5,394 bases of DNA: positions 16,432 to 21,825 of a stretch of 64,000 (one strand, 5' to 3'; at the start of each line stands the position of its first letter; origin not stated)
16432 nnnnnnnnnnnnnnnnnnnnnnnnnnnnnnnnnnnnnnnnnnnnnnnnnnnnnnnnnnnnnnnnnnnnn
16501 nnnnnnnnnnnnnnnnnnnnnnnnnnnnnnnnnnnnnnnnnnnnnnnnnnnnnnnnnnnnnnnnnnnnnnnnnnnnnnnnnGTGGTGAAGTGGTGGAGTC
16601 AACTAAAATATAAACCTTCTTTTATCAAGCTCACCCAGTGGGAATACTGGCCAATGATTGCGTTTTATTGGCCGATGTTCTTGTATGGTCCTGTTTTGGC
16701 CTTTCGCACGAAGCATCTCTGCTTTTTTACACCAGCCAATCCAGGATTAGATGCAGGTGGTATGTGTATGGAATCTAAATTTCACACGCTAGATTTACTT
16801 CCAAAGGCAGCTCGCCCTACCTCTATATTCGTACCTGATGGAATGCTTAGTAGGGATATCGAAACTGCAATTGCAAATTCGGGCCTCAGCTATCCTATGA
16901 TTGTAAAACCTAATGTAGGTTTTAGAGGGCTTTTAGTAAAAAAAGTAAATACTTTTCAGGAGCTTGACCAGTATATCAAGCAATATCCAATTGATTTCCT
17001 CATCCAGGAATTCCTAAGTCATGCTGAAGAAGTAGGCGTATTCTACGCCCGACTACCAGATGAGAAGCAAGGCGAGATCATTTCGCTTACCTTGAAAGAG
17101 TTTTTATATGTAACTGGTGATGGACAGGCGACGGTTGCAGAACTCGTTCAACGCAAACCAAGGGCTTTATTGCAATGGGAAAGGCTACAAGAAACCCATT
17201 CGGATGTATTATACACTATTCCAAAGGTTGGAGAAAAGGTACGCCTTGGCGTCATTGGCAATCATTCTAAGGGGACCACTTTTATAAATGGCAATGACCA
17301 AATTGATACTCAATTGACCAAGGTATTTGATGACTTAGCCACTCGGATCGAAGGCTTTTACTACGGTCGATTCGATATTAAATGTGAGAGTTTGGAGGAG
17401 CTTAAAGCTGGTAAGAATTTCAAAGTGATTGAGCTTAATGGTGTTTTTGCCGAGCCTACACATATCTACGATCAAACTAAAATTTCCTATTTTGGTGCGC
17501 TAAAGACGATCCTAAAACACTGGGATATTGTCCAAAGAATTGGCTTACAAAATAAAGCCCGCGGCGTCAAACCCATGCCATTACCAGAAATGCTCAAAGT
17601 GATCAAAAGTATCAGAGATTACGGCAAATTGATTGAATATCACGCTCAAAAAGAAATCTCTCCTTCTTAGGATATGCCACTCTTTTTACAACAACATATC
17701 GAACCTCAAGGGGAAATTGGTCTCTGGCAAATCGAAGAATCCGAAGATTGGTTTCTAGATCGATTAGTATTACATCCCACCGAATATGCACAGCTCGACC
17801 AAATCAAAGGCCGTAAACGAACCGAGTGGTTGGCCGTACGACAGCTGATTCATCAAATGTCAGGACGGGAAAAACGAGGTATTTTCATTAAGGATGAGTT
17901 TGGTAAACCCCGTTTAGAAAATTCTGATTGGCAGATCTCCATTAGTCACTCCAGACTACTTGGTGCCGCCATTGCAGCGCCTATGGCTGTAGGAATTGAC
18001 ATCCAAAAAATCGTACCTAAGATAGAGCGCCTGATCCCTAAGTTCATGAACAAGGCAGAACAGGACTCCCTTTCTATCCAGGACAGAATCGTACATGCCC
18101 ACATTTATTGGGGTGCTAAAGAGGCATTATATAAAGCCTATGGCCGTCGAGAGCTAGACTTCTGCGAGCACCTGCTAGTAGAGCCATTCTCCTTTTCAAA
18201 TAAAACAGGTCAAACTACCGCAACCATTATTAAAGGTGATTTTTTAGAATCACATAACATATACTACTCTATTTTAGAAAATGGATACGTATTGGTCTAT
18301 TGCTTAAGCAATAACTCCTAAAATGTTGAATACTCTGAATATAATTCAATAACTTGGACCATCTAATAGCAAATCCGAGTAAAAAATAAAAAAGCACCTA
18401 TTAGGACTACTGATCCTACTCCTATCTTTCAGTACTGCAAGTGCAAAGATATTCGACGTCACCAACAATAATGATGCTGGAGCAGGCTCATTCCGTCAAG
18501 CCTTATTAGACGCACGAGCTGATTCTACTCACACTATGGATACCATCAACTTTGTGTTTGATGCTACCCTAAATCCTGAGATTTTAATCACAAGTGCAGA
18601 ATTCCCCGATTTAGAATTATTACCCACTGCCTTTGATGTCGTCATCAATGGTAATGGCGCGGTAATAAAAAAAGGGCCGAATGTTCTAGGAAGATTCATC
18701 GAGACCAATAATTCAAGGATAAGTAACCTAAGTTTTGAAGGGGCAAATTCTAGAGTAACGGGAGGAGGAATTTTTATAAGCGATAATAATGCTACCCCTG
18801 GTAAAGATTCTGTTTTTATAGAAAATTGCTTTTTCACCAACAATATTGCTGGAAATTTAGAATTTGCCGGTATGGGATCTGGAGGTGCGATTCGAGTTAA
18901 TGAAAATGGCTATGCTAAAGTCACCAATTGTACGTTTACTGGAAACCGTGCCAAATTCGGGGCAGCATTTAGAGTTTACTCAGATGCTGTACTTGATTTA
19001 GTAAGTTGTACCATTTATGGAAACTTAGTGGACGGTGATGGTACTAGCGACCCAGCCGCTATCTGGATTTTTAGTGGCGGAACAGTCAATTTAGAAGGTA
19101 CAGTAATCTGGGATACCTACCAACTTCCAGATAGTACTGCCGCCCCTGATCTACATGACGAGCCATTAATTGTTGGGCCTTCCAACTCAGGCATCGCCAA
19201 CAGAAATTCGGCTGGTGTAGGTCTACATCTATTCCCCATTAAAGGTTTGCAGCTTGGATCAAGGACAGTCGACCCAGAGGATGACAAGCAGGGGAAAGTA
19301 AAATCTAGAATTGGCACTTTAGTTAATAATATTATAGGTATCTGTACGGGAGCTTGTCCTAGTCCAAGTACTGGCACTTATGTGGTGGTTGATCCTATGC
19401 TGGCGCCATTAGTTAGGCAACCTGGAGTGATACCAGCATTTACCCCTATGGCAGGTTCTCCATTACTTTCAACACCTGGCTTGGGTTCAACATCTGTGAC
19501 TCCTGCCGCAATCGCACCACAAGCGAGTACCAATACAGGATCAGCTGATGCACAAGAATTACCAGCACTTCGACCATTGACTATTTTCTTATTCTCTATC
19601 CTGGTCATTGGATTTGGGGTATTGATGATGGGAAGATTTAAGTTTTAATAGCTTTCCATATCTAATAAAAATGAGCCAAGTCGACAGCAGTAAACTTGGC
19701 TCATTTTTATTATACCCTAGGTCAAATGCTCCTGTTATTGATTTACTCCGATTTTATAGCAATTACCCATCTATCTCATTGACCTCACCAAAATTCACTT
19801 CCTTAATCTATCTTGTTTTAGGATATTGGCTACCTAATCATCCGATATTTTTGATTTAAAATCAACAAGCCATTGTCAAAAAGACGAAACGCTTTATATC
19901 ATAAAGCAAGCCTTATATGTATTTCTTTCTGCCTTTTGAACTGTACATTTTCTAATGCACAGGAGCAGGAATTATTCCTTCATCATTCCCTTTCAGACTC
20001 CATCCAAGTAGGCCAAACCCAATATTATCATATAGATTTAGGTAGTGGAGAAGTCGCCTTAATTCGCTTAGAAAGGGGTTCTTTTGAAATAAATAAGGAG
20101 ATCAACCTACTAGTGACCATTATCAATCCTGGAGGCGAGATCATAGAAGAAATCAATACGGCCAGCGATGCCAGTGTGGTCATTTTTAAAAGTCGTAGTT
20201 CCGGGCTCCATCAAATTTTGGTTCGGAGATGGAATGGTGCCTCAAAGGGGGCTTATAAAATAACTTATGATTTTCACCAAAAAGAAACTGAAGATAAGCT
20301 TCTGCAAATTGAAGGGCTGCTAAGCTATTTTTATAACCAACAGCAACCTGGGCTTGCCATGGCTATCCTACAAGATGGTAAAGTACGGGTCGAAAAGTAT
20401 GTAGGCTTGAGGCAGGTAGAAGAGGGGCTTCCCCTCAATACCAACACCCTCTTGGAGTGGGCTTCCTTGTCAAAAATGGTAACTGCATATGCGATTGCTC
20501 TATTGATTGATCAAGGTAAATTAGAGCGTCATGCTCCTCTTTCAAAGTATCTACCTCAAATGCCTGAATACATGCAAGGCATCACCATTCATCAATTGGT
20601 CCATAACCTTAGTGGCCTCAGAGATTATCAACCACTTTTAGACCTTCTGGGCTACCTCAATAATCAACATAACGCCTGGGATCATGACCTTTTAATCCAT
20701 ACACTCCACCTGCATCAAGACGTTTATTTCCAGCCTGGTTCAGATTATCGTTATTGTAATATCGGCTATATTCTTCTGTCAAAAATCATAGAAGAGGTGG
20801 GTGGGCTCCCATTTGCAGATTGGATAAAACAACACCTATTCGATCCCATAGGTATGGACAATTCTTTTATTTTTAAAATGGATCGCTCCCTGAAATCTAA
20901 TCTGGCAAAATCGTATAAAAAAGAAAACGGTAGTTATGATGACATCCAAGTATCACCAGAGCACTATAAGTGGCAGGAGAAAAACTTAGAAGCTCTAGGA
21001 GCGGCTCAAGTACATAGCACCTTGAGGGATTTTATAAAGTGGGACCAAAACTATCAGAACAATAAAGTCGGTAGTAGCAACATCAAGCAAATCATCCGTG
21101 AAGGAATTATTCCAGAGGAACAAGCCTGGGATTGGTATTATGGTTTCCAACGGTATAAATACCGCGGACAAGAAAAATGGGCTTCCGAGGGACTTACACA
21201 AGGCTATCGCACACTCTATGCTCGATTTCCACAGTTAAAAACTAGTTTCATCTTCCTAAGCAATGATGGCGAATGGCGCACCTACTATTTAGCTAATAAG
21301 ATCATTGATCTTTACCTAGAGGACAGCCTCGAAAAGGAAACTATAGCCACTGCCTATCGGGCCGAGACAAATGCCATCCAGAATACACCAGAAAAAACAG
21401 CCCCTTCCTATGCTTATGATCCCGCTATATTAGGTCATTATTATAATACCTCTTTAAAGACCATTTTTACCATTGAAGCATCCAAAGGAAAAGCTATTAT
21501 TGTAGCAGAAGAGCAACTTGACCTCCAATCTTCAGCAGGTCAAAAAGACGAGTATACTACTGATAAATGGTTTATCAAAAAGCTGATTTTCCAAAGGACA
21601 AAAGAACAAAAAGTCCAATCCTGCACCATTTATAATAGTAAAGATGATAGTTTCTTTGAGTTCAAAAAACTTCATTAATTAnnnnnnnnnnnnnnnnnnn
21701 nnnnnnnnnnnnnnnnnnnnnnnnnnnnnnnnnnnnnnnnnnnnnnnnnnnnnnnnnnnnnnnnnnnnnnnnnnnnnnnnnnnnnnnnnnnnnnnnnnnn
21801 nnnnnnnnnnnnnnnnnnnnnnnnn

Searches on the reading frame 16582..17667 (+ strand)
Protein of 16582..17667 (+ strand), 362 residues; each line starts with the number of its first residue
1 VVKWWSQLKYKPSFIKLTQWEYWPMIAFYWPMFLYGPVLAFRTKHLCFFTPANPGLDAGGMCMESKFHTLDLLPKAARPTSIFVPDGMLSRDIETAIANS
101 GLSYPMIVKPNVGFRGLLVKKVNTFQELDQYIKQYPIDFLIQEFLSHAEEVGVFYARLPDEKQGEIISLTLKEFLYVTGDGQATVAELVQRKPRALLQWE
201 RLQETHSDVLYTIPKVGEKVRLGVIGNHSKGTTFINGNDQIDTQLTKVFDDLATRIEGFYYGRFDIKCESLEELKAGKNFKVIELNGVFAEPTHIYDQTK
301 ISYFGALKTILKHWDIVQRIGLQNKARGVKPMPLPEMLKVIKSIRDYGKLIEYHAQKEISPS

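Call 27: search_protein_families(library=pfam, proteins=[window:16582-17667:+], max_evalue=0.001)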
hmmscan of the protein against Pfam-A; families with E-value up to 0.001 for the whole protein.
window:16582-17667:+ (362 aa): 1 family
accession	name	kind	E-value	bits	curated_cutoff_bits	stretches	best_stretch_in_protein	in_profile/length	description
PF08443.16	RimK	-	0.00027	21.1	21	1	65-150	3-87/188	RimK-like ATP-grasp domain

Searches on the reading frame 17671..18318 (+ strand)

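Call 27: search_protein_families(library=pfam, proteins=[window:17671-18318:+], max_evalue=0.001)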
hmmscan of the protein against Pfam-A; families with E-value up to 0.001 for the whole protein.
window:17671-18318:+ (216 aa): 1 family
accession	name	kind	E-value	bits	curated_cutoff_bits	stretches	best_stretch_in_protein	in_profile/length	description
PF01648.25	ACPS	-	6.4e-11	42.7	25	1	106-210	1-110/111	4'-phosphopantetheinyl transferase superfamily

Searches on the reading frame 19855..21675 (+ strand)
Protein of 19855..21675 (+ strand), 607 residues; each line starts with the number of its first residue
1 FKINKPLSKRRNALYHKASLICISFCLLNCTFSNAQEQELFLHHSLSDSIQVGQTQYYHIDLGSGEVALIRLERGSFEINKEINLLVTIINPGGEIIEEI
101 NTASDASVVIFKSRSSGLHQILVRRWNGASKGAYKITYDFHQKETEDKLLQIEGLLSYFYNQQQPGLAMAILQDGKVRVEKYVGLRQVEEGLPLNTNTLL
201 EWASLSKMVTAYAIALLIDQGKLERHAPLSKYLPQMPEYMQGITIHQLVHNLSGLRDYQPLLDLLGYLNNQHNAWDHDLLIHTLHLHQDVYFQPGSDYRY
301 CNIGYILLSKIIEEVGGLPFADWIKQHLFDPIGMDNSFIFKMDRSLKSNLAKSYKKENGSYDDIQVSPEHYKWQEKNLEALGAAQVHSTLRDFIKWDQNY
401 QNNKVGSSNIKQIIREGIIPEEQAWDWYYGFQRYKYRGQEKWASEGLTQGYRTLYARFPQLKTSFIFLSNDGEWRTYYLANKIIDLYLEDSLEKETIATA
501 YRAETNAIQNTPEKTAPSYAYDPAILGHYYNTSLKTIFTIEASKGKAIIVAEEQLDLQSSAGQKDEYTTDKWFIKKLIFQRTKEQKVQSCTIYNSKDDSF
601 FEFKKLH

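Call 27: search_protein_families(library=pfam, proteins=[window:19855-21675:+], max_evalue=0.001)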
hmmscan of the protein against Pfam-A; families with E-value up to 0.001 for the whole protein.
window:19855-21675:+ (607 aa): 1 family
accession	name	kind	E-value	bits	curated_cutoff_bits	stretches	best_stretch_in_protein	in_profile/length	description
PF00144.29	Beta-lactamase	-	1.7e-46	159.3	27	1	161-474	11-313/329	Beta-lactamase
